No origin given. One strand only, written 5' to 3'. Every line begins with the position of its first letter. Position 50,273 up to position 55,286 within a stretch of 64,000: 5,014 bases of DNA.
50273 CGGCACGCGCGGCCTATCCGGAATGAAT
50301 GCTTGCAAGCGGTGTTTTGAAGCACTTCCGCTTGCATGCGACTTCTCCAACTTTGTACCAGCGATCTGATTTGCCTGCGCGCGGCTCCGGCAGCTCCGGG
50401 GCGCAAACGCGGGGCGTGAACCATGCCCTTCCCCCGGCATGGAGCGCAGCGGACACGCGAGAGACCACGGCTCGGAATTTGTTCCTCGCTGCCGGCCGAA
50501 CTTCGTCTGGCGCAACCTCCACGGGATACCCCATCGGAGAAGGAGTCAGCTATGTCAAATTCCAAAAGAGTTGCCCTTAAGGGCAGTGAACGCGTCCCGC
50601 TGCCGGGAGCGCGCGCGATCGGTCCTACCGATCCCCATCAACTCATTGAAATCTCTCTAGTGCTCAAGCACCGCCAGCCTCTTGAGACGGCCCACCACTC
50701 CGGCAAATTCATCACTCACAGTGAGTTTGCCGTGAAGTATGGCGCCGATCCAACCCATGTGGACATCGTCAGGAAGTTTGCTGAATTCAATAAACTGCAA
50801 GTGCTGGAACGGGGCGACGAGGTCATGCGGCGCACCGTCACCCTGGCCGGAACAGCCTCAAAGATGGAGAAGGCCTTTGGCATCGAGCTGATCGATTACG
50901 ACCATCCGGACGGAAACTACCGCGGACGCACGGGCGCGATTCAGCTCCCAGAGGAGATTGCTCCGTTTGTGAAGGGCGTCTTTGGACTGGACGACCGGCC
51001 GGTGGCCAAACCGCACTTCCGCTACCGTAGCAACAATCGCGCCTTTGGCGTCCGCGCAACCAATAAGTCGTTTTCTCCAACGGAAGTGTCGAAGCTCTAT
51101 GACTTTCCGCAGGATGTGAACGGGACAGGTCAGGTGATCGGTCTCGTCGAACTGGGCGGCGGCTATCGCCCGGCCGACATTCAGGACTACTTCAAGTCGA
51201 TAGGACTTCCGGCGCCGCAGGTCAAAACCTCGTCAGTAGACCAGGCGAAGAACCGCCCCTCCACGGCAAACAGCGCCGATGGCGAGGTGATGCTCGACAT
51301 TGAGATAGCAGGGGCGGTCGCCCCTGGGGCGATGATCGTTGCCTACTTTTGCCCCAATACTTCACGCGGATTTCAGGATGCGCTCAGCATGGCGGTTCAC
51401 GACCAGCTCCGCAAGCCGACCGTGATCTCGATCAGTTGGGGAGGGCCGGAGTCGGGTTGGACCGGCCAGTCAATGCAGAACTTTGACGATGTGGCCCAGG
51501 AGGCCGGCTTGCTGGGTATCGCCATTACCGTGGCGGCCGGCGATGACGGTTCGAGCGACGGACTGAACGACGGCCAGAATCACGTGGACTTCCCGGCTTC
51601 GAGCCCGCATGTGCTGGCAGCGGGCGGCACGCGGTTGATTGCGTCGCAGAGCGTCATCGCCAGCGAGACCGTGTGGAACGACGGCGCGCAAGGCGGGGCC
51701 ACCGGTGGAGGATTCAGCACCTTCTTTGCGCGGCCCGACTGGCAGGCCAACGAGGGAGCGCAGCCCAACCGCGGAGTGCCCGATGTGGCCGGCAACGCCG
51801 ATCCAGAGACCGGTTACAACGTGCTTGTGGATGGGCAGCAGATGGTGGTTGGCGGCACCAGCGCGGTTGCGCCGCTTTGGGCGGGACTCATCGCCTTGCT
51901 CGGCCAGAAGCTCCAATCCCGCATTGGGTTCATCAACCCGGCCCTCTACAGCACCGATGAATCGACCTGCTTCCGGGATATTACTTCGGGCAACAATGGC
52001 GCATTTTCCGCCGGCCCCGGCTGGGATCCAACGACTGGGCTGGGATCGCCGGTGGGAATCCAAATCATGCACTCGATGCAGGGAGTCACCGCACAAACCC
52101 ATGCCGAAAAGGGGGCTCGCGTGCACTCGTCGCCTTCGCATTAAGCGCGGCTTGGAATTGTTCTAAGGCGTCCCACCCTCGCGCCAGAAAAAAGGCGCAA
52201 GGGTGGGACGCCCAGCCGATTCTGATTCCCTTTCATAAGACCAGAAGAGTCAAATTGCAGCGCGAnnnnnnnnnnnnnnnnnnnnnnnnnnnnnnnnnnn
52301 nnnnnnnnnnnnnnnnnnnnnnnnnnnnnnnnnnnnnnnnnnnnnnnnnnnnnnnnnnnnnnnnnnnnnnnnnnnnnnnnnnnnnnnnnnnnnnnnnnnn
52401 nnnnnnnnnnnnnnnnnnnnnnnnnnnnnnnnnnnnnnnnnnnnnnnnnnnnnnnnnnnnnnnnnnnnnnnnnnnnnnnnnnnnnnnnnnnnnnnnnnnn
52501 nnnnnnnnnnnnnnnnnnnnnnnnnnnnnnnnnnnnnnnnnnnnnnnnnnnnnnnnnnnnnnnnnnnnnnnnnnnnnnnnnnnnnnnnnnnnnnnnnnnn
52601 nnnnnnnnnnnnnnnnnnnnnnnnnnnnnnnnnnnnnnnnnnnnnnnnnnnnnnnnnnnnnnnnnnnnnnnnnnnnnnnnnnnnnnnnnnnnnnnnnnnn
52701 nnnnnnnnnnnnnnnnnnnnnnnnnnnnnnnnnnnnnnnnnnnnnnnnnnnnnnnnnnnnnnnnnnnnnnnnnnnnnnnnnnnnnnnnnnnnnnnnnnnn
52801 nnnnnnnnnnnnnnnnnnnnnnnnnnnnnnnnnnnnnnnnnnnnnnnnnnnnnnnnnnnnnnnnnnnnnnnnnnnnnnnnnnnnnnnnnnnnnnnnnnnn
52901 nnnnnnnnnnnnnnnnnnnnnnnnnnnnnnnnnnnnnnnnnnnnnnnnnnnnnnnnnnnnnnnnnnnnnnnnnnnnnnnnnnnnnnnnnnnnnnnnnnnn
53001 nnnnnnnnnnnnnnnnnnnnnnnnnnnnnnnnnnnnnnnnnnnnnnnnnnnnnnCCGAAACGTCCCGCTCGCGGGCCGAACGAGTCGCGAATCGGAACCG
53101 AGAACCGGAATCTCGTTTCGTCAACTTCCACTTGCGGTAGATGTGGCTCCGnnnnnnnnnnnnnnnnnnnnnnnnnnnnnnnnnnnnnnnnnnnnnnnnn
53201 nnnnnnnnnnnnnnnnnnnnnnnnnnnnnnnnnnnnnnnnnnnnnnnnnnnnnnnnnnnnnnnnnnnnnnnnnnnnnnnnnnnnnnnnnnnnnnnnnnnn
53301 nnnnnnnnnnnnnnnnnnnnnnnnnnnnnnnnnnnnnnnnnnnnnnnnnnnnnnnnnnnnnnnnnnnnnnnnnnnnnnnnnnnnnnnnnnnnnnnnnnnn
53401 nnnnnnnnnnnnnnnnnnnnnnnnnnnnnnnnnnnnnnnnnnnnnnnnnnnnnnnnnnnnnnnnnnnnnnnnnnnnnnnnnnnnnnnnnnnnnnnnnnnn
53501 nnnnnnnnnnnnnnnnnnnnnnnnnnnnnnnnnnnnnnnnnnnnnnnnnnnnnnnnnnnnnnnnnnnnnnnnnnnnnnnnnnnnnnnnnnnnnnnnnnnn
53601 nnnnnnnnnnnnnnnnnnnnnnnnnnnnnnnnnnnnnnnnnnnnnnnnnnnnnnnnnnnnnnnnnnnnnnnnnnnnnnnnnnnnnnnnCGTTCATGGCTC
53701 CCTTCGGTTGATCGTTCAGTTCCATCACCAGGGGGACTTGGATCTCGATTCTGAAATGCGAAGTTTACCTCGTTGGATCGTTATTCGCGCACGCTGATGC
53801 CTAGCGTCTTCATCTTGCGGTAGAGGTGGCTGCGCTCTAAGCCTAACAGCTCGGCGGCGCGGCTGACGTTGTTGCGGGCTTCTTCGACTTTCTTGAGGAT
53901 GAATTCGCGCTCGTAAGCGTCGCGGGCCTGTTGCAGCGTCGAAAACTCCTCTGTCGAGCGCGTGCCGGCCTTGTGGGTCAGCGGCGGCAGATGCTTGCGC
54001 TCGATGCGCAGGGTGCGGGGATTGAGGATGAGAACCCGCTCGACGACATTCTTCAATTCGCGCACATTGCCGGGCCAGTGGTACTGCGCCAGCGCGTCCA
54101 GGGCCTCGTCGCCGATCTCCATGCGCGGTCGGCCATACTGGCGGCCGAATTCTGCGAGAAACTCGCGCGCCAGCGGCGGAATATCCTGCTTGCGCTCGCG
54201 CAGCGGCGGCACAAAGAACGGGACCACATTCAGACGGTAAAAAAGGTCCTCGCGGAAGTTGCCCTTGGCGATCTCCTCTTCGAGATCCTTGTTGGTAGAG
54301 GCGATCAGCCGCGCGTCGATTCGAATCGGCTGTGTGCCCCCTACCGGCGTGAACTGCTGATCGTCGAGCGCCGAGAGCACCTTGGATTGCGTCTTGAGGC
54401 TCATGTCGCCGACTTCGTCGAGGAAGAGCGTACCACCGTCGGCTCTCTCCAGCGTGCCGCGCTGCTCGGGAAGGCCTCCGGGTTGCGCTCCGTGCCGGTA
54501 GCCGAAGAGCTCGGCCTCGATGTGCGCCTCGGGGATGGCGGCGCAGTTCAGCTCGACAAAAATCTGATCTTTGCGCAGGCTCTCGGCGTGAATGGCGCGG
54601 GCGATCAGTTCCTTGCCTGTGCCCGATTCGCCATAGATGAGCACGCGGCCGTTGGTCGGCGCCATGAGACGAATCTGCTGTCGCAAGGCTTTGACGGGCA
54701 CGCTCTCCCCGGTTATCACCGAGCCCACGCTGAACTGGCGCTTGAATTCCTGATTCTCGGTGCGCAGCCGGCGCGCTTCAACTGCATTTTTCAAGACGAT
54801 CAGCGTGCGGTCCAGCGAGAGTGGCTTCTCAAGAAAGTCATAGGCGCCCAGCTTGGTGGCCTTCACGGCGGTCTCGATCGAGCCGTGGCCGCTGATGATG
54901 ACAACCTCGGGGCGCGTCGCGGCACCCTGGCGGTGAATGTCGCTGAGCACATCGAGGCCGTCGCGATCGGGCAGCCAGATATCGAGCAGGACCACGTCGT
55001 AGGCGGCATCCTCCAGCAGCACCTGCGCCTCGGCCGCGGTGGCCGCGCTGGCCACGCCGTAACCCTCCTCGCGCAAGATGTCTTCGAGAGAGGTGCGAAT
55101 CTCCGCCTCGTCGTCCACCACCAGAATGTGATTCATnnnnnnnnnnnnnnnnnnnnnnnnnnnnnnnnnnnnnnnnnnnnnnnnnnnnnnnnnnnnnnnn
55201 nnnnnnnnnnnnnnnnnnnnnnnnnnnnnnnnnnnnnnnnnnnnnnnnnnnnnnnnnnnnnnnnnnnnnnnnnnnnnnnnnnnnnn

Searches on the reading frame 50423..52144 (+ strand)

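Call 103: search_protein_families(library=pfam, proteins=[window:50423-52144:+], max_evalue=0.00001)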
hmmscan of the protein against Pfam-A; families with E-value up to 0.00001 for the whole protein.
window:50423-52144:+ (573 aa): 2 families
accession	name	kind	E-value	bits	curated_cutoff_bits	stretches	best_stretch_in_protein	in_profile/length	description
PF09286.16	Pro-kuma_activ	-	1.2e-14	55.2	23.5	1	65-191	5-142/143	Pro-kumamolisin, activation domain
PF00082.27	Peptidase_S8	-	3.9e-09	36.7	21.8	1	296-499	74-259/288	Subtilase family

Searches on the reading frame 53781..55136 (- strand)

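Call 103: search_protein_families(library=pfam, proteins=[window:53781-55136:-], max_evalue=0.00001)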
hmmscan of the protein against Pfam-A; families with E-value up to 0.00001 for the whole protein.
window:53781-55136:- (451 aa): 6 families
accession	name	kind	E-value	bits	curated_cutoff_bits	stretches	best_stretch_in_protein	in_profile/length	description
PF00158.32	Sigma54_activat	-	5.5e-61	205.6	20.2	1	142-306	2-166/168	Sigma-54 interaction domain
PF00072.30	Response_reg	-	8.3e-27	94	30.2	1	4-110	1-105/111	Response regulator receiver domain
PF25601.1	AAA_lid_14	-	4.1e-25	87.9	27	1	313-396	1-83/87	AAA+ ATPase lid domain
PF14532.12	Sigma54_activ_2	-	2e-21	77.1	25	1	143-312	2-138/138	Sigma-54 interaction domain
PF02954.25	HTH_8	-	2e-08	34.3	22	1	409-443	6-40/42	Bacterial regulatory protein, Fis family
PF07728.20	AAA_5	-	7.5e-07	29.7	22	1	165-283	2-123/139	AAA domain (dynein-related subfamily)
